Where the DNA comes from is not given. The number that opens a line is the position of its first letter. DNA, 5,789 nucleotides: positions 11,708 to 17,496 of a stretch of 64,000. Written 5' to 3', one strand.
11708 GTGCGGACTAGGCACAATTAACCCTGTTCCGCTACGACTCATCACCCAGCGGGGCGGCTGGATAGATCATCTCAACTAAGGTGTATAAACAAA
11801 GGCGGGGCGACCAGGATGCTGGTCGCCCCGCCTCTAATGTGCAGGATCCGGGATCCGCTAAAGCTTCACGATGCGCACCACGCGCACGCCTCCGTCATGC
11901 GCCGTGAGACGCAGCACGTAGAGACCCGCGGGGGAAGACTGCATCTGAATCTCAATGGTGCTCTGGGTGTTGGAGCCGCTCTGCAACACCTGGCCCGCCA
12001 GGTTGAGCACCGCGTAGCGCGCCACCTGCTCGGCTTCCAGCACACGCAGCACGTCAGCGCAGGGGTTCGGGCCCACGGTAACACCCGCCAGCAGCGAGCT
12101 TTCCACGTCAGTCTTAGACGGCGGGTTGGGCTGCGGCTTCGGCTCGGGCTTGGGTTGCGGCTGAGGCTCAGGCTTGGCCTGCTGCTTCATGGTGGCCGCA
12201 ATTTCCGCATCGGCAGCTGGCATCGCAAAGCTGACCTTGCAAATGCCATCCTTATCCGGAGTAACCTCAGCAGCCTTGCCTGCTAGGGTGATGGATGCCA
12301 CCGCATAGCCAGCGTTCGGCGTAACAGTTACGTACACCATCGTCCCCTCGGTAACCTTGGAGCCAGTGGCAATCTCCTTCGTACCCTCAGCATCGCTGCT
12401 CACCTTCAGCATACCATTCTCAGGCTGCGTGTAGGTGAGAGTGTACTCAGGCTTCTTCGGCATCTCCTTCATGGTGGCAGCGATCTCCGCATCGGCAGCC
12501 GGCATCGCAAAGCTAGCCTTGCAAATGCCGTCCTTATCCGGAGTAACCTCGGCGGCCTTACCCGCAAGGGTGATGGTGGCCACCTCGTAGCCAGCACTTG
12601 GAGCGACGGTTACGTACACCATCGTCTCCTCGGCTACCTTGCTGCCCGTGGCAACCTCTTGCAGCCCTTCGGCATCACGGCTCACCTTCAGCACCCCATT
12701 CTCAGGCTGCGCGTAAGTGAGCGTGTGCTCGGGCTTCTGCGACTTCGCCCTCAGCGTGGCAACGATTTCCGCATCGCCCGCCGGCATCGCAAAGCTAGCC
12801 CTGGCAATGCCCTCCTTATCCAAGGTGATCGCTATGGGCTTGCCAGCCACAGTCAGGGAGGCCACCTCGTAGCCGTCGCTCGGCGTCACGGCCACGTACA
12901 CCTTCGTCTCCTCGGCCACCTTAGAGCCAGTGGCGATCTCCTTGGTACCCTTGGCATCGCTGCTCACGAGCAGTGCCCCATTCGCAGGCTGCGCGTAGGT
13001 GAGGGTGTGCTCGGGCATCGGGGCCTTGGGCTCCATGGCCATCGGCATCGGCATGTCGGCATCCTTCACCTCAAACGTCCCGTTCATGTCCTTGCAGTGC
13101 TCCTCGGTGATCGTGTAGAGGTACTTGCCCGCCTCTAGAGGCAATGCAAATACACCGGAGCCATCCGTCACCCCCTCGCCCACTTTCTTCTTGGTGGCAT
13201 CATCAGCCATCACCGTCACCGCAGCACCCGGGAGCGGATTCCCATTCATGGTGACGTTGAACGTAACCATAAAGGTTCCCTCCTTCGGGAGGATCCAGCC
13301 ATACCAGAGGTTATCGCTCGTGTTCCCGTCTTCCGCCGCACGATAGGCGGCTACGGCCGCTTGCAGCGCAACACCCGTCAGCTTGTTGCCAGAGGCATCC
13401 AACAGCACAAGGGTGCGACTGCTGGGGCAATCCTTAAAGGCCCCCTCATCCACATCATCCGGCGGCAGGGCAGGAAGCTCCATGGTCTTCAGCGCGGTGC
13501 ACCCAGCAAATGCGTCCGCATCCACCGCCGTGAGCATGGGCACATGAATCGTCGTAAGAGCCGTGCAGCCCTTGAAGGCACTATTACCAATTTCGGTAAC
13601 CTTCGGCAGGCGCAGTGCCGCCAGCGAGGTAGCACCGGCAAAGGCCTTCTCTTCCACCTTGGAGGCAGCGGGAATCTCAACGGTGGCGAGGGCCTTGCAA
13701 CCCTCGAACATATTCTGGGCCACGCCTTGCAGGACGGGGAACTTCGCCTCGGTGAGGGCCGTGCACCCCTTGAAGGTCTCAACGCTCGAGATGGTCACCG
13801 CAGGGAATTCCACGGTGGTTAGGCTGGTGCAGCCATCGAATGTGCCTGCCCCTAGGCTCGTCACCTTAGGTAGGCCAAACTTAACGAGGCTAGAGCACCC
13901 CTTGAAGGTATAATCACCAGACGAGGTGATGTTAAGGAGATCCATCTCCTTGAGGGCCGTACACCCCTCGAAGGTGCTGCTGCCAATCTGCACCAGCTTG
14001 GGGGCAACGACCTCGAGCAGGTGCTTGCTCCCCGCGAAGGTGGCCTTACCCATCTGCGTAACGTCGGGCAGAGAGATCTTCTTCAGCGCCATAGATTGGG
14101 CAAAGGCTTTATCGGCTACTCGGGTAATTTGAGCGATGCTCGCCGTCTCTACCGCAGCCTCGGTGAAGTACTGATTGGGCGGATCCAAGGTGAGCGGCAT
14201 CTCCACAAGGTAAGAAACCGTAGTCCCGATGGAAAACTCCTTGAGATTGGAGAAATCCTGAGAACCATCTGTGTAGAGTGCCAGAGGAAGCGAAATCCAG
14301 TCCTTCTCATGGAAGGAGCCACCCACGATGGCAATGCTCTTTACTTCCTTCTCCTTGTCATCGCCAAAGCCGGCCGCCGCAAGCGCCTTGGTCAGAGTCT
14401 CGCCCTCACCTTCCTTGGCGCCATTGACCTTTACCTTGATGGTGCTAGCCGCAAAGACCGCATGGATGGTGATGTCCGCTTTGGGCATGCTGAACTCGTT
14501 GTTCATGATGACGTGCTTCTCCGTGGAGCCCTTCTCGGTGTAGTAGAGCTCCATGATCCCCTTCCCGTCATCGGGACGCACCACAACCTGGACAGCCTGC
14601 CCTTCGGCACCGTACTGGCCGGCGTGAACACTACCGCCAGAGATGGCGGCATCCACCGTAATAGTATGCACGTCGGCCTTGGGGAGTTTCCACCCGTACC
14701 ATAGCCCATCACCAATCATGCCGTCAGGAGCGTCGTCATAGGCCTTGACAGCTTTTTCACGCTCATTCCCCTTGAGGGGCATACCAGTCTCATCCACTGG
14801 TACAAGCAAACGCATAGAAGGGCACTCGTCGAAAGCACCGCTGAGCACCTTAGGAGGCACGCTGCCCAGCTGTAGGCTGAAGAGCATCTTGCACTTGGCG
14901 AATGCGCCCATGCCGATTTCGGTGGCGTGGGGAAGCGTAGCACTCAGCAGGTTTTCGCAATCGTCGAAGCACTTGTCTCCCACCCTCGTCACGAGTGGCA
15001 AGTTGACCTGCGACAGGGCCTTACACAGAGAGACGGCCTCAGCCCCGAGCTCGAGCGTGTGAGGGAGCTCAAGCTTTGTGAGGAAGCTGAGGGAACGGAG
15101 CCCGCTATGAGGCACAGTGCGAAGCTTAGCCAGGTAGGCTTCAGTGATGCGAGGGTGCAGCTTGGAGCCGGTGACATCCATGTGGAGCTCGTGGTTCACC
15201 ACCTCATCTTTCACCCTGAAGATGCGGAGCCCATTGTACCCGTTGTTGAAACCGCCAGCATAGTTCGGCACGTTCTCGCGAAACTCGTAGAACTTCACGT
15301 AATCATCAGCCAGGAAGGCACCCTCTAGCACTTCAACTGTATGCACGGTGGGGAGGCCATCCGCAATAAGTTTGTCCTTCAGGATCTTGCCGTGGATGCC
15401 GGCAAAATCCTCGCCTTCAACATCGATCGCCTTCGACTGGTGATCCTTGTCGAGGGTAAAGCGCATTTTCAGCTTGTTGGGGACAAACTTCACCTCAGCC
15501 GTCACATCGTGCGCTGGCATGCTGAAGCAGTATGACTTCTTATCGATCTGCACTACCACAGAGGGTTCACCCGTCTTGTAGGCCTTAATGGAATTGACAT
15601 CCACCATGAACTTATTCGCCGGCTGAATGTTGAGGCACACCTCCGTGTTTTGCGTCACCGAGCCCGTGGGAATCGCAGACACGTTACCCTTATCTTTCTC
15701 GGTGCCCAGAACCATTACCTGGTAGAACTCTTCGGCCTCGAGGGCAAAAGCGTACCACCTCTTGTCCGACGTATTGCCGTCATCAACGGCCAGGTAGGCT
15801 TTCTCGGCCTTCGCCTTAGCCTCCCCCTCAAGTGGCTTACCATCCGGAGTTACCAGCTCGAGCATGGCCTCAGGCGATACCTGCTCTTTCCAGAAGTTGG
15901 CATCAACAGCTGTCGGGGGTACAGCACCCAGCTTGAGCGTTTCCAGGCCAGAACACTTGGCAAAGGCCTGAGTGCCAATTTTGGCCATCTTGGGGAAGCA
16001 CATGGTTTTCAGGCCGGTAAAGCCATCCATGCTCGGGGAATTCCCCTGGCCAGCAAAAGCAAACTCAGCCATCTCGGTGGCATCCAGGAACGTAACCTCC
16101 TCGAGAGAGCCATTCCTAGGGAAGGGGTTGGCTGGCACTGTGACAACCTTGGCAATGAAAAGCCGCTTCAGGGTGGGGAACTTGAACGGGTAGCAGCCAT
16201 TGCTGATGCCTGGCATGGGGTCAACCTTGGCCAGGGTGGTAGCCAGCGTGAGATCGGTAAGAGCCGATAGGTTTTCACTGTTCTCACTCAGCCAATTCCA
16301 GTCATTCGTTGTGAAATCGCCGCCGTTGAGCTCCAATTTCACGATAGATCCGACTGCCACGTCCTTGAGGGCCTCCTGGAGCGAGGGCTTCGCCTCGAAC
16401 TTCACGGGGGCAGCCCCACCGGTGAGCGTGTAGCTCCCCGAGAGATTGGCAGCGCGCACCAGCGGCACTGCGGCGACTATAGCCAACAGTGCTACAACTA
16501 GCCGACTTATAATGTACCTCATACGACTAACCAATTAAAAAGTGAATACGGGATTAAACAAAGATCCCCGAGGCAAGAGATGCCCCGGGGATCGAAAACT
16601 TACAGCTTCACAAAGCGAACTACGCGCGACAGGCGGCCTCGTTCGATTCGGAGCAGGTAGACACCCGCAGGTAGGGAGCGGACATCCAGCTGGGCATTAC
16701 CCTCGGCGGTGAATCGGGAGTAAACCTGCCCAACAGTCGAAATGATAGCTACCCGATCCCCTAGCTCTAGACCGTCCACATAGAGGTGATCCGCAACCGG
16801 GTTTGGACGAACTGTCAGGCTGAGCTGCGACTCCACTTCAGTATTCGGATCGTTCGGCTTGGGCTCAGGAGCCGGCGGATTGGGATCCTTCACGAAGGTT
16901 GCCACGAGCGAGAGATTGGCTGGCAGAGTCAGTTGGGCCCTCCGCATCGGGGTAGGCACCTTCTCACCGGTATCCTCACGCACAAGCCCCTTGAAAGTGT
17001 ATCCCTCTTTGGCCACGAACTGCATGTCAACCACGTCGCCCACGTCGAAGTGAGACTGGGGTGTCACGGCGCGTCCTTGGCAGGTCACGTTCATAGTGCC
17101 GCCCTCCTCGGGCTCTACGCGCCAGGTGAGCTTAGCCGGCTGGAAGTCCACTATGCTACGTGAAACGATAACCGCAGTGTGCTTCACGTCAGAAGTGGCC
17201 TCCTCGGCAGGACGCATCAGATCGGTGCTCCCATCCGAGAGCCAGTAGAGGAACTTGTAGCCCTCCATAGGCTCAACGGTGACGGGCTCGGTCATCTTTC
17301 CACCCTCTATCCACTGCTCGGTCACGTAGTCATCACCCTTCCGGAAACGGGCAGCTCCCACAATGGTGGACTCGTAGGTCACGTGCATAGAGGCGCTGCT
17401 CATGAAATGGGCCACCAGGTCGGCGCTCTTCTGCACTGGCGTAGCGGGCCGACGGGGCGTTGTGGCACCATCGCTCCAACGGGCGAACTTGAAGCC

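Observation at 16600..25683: A ~3027-aa mosaic subtilase: S8 catalytic domain fused to CUB-like, CARDB, GEVED, LamG, MAM-like and Listeria/Bacteroides-repeat modules plus a T9SS CTD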

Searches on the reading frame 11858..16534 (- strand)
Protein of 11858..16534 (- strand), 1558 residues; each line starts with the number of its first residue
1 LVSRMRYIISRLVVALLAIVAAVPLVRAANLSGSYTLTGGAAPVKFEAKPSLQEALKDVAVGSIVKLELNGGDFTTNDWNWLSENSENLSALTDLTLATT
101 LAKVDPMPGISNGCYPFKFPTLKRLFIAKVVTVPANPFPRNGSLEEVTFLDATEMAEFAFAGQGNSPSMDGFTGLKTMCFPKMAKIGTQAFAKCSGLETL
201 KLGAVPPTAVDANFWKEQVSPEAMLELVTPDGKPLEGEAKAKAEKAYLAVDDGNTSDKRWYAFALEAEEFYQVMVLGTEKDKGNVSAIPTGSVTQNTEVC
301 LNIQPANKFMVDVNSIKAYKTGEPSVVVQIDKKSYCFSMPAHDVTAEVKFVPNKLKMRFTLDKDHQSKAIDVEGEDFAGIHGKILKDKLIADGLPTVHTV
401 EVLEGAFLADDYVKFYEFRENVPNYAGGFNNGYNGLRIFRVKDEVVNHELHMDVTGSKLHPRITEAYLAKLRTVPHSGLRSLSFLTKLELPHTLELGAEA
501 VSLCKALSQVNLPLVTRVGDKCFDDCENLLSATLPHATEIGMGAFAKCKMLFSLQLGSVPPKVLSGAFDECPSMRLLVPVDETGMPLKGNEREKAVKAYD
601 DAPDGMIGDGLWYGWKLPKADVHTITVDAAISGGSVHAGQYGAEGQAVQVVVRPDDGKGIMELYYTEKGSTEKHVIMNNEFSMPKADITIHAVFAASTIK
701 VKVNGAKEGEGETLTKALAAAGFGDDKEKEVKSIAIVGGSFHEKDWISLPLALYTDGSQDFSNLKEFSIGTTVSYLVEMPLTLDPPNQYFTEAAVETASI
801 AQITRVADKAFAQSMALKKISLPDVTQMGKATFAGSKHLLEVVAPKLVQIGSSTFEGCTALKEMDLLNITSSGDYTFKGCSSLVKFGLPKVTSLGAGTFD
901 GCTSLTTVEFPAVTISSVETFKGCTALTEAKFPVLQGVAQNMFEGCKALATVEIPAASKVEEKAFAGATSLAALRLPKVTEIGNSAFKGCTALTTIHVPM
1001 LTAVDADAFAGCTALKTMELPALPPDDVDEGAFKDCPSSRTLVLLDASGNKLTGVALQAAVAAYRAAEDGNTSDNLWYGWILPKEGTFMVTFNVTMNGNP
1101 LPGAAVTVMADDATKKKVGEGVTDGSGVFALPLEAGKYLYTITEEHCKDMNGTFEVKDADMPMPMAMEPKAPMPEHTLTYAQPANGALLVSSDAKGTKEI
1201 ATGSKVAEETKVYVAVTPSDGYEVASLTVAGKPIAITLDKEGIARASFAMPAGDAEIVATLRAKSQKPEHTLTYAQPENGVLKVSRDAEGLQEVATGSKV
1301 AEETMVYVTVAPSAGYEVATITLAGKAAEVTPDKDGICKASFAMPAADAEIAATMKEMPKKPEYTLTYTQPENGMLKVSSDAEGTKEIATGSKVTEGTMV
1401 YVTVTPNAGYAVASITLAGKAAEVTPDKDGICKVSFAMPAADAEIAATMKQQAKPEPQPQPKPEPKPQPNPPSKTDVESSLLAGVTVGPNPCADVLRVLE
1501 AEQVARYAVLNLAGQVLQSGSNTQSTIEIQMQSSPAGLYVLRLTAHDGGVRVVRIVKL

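Call 7: search_protein_families(library=pfam, proteins=[window:11858-16534:-], max_evalue=0.01)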
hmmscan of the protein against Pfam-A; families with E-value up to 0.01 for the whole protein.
window:11858-16534:- (1558 aa): 8 families
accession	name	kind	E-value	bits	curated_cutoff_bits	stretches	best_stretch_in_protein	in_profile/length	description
PF13306.12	LRR_5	-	9.7e-50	168.2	27.7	3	805-927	2-126/127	BspA type Leucine rich repeat region (6 copies)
PF18998.6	Flg_new_2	-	2.8e-21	75.7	23.6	3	1375-1450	2-70/73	Divergent InlB B-repeat domain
PF13855.12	LRR_8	-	1.3e-08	34.9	27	0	846-886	12-54/61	Leucine rich repeat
PF24156.1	DUF7407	-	5.5e-06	27.1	28.2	0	1226-1257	28-59/74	Domain of unknown function (DUF7407)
PF13620.12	CarboxypepD_reg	-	6.1e-06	26.9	32.3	1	1097-1148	10-60/82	Carboxypeptidase regulatory-like domain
PF18962.6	Por_Secre_tail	-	7.2e-06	26.7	27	1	1489-1548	3-67/75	Secretion system C-terminal sorting domain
PF10670.15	DUF4198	-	0.00079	20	34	1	1090-1139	149-202/209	Domain of unknown function (DUF4198)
PF05887.16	Trypan_PARP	-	0.0053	17.2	100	0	1449-1473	55-79/134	Procyclic acidic repetitive protein (PARP)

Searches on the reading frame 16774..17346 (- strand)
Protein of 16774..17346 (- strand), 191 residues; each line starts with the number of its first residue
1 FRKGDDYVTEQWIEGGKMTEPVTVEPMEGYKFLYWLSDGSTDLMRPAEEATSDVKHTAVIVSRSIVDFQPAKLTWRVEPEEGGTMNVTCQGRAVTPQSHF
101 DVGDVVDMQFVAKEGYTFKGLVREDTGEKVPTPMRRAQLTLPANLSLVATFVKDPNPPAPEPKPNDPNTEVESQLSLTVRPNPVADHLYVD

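Call 12: search_protein_families(library=pfam, proteins=[window:16774-17346:-], max_evalue=5)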
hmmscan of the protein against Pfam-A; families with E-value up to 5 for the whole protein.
seq(191 aa): 3 families
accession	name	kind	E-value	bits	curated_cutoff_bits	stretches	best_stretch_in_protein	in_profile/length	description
PF18998.6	Flg_new_2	-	7.3e-08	32.7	23.6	2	93-154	12-72/73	Divergent InlB B-repeat domain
PF09479.16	Flg_new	-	0.0018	18.8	27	1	8-40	12-43/65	Listeria-Bacteroides repeat domain (List_Bact_rpt)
PF21226.3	MalQ_N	-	0.1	13.4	24.1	1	71-101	23-52/91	MalQ N-terminal beta sandwich domain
